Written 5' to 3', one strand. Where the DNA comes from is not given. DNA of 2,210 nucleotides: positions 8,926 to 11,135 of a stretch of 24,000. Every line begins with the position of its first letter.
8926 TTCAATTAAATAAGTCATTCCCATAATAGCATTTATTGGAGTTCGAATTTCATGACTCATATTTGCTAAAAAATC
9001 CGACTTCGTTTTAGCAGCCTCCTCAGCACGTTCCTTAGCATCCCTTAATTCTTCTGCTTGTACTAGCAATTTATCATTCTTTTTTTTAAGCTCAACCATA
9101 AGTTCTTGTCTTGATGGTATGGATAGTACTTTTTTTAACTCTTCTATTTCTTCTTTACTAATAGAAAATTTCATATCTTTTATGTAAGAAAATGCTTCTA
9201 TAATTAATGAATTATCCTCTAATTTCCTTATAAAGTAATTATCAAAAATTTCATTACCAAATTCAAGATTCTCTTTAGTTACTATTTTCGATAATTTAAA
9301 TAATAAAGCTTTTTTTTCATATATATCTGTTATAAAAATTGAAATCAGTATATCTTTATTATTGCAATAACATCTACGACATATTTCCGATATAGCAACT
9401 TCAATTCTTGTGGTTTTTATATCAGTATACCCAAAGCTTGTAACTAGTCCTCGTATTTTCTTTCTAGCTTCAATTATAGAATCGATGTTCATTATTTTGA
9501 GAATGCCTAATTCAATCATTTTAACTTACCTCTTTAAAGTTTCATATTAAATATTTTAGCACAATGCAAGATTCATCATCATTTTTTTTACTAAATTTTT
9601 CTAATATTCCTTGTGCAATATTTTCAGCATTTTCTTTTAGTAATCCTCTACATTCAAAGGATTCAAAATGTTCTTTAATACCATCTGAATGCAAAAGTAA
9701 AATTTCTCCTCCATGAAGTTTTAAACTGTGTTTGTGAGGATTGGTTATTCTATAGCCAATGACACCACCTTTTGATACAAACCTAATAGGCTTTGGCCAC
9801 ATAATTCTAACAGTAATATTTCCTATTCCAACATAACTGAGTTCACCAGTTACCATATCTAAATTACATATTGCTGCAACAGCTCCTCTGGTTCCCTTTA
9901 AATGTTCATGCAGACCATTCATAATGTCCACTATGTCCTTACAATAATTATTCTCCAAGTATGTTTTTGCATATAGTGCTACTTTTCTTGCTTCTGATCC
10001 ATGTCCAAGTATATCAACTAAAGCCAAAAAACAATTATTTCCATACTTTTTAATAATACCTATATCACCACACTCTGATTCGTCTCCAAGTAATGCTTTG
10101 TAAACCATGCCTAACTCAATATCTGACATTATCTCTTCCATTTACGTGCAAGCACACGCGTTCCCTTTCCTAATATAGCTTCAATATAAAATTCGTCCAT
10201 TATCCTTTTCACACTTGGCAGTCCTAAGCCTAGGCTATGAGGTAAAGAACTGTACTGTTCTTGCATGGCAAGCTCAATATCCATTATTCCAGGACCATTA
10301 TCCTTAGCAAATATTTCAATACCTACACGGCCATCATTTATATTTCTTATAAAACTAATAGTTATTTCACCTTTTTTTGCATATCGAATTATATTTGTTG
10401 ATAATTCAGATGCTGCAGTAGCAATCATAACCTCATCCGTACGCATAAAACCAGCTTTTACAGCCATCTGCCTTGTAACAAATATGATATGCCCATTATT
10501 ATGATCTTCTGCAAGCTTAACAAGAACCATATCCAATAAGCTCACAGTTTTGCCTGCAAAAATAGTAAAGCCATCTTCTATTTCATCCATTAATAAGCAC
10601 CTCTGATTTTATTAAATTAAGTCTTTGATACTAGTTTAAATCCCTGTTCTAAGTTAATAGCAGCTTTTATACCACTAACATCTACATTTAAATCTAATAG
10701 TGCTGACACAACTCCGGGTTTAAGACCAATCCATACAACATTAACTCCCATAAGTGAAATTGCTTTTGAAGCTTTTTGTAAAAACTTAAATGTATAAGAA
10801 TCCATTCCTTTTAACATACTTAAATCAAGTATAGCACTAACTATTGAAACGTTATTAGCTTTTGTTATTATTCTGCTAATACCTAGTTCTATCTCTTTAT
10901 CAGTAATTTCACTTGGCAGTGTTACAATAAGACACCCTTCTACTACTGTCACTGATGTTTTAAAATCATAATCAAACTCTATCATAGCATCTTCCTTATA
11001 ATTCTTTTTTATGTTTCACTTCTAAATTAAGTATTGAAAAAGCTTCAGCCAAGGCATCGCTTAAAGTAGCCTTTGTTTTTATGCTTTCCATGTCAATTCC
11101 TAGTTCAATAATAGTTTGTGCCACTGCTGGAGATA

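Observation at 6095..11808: Stressosome-type RsbR-RsbS-RsbT-RsbX operon feeding a histidine-kinase phosphorelay instead of a sigma-B partner switch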

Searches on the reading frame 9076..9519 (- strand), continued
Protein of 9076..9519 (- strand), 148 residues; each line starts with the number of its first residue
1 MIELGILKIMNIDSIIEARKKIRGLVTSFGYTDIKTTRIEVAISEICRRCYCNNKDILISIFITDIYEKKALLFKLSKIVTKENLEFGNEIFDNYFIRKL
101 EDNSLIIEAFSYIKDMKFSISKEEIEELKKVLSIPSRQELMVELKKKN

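Call 68: list_cluster_members(proteins=[P0061, P0084, P0050, P0105, P0111, P0040, P0048, P0046, P0035, P0045])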
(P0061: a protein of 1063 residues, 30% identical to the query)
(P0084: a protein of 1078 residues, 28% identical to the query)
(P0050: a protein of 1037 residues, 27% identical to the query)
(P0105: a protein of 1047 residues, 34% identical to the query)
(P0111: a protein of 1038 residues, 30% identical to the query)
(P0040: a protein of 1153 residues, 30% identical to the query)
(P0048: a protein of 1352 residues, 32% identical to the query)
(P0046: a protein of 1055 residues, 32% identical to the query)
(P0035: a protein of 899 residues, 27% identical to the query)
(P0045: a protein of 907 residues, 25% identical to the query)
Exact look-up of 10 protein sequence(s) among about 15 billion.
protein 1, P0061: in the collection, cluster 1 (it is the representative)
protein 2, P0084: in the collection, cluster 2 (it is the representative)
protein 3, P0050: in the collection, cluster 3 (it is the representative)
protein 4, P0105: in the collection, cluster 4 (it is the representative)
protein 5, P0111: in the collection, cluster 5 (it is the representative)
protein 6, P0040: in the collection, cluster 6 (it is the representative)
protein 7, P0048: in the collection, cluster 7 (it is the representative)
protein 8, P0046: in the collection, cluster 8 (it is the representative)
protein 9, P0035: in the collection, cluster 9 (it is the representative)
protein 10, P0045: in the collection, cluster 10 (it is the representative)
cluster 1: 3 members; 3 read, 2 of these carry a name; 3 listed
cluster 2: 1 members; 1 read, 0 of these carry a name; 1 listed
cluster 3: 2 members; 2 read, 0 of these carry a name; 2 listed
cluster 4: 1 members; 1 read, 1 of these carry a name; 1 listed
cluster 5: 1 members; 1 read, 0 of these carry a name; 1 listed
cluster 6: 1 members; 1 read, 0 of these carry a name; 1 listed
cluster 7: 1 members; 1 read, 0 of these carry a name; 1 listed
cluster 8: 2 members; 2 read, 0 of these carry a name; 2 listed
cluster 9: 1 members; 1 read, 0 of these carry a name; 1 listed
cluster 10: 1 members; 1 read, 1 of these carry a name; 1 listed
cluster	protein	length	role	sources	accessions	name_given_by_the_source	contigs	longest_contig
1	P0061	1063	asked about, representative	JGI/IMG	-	-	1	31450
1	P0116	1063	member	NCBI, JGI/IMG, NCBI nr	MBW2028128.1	MAG: response regulator [Deltaproteobacteria bacterium] | response regulator [Deltaproteobacteria bacterium]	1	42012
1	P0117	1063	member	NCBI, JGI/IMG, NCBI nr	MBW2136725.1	MAG: response regulator [Deltaproteobacteria bacterium] | response regulator [Deltaproteobacteria bacterium]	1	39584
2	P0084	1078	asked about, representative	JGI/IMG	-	-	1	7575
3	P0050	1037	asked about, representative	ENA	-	-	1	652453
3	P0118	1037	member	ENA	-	-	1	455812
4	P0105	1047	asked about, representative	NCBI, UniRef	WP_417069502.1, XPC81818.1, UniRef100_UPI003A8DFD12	response regulator [Niveibacterium terrae] | hybrid sensor histidine kinase/response regulator n=1 Tax=Niveibacterium terrae ...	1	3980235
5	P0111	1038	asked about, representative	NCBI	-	-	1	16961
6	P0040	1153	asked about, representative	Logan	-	-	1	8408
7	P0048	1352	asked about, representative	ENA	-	-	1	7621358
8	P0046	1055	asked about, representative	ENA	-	-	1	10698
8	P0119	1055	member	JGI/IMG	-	-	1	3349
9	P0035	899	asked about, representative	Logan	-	-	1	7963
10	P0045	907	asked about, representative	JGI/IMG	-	two-component system, sensor histidine kinase and response regulator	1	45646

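Call 90: search_protein_families(library=ncbifam, proteins=[window:9076-9519:-], max_evalue=1)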
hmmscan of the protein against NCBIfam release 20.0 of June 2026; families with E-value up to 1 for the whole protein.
seq(148 aa): 1 family
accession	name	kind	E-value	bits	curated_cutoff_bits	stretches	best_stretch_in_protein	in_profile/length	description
NF038004.1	darobactin_RiPP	equivalog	0.03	14.4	45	1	114-134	12-32/45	darobactin family peptide antibiotic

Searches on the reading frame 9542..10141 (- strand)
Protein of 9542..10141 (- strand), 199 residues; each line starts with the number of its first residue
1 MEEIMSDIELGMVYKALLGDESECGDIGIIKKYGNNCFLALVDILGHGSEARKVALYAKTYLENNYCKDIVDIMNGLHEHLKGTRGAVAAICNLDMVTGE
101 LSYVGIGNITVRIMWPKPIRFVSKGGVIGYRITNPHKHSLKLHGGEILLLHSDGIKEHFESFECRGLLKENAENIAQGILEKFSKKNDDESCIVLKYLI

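Call 3: search_protein_families(library=pfam, proteins=[window:9542-10141:-], max_evalue=0.01)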
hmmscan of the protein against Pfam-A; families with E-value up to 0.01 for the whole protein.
window:9542-10141:- (199 aa): 1 family
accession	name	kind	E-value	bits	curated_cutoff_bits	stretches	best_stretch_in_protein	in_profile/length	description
PF07228.17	SpoIIE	-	5.2e-10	40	25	1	35-196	3-190/192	Stage II sporulation protein E (SpoIIE)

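Call 9: search_protein_families(library=ncbifam, proteins=[window:9542-10141:-], max_evalue=0.01)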
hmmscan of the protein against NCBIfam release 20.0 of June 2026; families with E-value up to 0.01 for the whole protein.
window:9542-10141:- (199 aa): 0 families

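Call 19: search_solved_structures(query=window:9542-10141:-, show_alignments=3, max_evalue=0.1)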
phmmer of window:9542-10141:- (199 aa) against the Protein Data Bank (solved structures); distinct sequences matched with E-value up to 0.1: 3.
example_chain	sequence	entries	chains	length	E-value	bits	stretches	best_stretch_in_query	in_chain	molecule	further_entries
3zt9_A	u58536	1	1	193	8.2e-25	90.9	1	6-195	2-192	Stage II sporulation protein E (SpoIIE)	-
3w40_A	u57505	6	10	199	6.5e-11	45.5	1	12-179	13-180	Phosphoserine phosphatase RsbX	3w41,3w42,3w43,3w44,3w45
3ke6_A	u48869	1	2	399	3.2e-05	26.9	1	18-157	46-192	Protein Rv1364c/MT1410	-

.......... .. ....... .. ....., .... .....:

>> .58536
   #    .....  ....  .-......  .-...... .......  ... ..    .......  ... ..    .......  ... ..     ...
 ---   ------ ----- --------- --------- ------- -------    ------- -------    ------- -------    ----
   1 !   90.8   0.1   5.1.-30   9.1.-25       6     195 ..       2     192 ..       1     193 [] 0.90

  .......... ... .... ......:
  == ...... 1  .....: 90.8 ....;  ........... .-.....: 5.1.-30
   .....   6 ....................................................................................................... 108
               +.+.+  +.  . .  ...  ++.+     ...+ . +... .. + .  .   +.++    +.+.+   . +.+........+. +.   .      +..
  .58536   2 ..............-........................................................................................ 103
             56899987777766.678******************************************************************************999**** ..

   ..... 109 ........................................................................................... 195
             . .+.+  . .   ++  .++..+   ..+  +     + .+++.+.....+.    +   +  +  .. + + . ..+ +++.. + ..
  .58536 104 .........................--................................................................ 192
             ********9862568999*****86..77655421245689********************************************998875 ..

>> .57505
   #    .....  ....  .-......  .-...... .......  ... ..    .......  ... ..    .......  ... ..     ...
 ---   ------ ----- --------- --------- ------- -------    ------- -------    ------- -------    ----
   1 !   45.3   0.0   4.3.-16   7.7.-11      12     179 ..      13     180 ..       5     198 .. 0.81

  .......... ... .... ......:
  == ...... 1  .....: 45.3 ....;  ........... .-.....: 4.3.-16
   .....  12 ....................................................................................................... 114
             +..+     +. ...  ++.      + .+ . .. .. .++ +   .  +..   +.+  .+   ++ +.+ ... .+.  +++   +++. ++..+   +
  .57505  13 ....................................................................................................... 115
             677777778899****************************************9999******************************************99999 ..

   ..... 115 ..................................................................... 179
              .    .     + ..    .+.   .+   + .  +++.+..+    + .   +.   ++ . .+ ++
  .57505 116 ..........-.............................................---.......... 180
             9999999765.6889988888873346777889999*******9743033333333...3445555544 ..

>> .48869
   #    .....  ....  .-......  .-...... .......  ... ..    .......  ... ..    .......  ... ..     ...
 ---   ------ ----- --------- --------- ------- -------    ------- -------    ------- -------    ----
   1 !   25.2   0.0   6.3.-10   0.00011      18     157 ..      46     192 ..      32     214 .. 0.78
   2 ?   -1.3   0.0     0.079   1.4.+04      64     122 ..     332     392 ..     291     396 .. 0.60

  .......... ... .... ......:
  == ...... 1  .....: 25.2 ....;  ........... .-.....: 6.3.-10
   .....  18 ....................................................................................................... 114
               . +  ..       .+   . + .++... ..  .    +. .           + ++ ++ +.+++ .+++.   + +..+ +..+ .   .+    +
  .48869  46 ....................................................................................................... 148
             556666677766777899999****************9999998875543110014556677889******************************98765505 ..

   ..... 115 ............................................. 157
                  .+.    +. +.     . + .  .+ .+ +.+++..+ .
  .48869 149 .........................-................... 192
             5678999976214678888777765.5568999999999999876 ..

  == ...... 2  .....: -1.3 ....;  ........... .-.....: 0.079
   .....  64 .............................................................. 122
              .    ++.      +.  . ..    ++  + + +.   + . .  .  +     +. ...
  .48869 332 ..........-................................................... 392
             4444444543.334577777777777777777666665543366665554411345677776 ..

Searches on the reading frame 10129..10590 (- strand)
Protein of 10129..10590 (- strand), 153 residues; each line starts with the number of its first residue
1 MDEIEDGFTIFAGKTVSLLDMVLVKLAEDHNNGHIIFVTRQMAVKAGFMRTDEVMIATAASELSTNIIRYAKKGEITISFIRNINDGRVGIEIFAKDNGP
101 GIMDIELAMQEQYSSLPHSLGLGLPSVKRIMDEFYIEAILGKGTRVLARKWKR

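Call 3: search_protein_families(library=pfam, proteins=[window:10129-10590:-], max_evalue=0.01)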
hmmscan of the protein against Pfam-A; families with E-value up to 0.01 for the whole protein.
window:10129-10590:- (153 aa): 2 families
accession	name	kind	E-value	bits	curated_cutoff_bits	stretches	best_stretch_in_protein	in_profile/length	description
PF02518.31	HATPase_c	-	9.1e-09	36.2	26.4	1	52-147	2-104/111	Histidine kinase-, DNA gyrase B-, and HSP90-like ATPase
PF13581.12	HATPase_c_2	-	9.9e-08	32.5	27.4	1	40-150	16-127/127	Histidine kinase-like ATPase domain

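Call 9: search_protein_families(library=ncbifam, proteins=[window:10129-10590:-], max_evalue=0.01)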
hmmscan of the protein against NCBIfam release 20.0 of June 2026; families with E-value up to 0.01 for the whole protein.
window:10129-10590:- (153 aa): 6 families
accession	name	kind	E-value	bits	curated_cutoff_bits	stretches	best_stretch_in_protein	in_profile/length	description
TIGR01925.2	spIIAB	equivalog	1.9e-13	50.5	135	1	54-150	36-134/137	anti-sigma F factor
NF008312.0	PRK11100.1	equivalog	5.2e-05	22.3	356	1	37-134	352-452/477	two-component system sensor histidine kinase CreC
NF041832.1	near_NosP_CTERM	subfamily_domain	0.00011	21.4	400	1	41-131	106-200/370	NahK/ErcS family hybrid sensor histidine kinase/response regulator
NF007004.0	PRK09467.1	equivalog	0.0015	17.4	415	1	41-134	320-414/440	two-component system sensor histidine kinase EnvZ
NF045900.1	HisKinCpxALeg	equivalog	0.0074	15.1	800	1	40-107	328-394/451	two-component system sensor histidine kinase CpxA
NF012226.0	AdeS_HK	equivalog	0.0081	15.3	500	1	41-103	240-293/353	two-component sensor histidine kinase AdeS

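Call 18: search_solved_structures(query=window:10129-10590:-, show_alignments=3, max_evalue=0.01)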
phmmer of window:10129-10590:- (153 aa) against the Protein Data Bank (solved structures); distinct sequences matched with E-value up to 0.01: 4.
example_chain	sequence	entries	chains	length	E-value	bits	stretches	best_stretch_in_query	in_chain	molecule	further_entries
1th8_A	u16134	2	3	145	7e-07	32.4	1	54-150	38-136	Anti-sigma F factor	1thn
1til_A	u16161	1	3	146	7.3e-07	32.3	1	54-150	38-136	Anti-sigma F factor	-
1l0o_A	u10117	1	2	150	7.8e-07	32.2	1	54-150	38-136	Anti-sigma F factor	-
1tid_A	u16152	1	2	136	9e-07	32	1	54-150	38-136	Anti-sigma F factor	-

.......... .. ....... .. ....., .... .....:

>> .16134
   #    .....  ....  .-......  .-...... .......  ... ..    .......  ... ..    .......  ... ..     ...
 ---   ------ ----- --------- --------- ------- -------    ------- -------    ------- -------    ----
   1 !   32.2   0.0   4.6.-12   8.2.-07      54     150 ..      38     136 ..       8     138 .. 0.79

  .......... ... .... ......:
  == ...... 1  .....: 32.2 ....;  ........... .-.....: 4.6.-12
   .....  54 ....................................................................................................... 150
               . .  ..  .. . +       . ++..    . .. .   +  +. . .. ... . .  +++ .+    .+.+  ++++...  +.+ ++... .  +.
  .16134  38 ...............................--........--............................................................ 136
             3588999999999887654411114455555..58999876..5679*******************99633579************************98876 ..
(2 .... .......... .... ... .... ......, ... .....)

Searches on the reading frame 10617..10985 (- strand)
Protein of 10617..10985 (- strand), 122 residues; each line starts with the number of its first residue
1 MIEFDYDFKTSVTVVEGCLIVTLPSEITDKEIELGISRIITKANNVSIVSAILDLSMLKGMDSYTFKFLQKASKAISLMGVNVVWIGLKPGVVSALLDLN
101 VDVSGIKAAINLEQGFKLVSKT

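Call 3: search_protein_families(library=pfam, proteins=[window:10617-10985:-], max_evalue=0.01)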
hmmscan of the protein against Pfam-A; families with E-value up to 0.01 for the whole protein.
window:10617-10985:- (122 aa): 1 family
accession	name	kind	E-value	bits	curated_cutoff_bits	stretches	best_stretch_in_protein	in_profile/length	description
PF01740.26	STAS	-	4.8e-07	29.9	22.6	1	11-95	3-87/106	STAS domain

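Call 9: search_protein_families(library=ncbifam, proteins=[window:10617-10985:-], max_evalue=0.01)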
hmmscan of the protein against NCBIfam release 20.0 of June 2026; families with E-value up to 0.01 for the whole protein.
window:10617-10985:- (122 aa): 2 families
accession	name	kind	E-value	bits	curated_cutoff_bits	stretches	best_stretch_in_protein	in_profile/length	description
NF052652.1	YtvA_fam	equivalog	9.7e-08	31.8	250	1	12-113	139-240/243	YtvA family blue-light photoreceptor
TIGR00377.1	ant_ant_sig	superfamily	0.0041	17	53.45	1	9-93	4-88/108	anti-sigma factor antagonist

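Call 17: search_solved_structures(query=window:10617-10985:-, show_alignments=4, max_evalue=0.01)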
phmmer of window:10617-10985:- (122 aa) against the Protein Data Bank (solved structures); distinct sequences matched with E-value up to 0.01: 10.
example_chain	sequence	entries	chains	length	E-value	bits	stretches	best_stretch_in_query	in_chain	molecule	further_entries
6qcm_A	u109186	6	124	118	2.2e-10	44.3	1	17-118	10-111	RsbS protein | RsbT antagonist protein RsbS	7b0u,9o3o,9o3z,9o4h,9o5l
9o4r_a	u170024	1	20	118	5.8e-10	43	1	17-118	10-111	RsbT antagonist protein RsbS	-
6jhk_A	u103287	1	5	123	5e-09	40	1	14-119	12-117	RsbS negative regulator of sigma-B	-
7o0i_a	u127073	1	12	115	1e-08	39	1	11-117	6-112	RsbS, negative regulator of sigma-B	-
2vy9_A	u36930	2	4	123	1.7e-08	38.2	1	16-117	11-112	ANTI-SIGMA-FACTOR ANTAGONIST | ANTI-SIGMA-FACTOR ANTAGONIST (STAS) DOMAIN PROTEIN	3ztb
3zxn_A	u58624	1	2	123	6.2e-08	36.5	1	16-117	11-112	ANTI-SIGMA-FACTOR ANTAGONIST (STAS) DOMAIN PROTEIN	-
6qcm_AB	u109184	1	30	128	0.0047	20.8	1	32-116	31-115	RsbR protein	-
6qcm_CB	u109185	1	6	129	0.0048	20.7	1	32-116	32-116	RsbR protein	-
6qcm_CD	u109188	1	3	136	0.0052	20.6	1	32-116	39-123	RsbR protein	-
7o0i_B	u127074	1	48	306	0.0084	20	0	10-119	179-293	Anti-anti-sigma factor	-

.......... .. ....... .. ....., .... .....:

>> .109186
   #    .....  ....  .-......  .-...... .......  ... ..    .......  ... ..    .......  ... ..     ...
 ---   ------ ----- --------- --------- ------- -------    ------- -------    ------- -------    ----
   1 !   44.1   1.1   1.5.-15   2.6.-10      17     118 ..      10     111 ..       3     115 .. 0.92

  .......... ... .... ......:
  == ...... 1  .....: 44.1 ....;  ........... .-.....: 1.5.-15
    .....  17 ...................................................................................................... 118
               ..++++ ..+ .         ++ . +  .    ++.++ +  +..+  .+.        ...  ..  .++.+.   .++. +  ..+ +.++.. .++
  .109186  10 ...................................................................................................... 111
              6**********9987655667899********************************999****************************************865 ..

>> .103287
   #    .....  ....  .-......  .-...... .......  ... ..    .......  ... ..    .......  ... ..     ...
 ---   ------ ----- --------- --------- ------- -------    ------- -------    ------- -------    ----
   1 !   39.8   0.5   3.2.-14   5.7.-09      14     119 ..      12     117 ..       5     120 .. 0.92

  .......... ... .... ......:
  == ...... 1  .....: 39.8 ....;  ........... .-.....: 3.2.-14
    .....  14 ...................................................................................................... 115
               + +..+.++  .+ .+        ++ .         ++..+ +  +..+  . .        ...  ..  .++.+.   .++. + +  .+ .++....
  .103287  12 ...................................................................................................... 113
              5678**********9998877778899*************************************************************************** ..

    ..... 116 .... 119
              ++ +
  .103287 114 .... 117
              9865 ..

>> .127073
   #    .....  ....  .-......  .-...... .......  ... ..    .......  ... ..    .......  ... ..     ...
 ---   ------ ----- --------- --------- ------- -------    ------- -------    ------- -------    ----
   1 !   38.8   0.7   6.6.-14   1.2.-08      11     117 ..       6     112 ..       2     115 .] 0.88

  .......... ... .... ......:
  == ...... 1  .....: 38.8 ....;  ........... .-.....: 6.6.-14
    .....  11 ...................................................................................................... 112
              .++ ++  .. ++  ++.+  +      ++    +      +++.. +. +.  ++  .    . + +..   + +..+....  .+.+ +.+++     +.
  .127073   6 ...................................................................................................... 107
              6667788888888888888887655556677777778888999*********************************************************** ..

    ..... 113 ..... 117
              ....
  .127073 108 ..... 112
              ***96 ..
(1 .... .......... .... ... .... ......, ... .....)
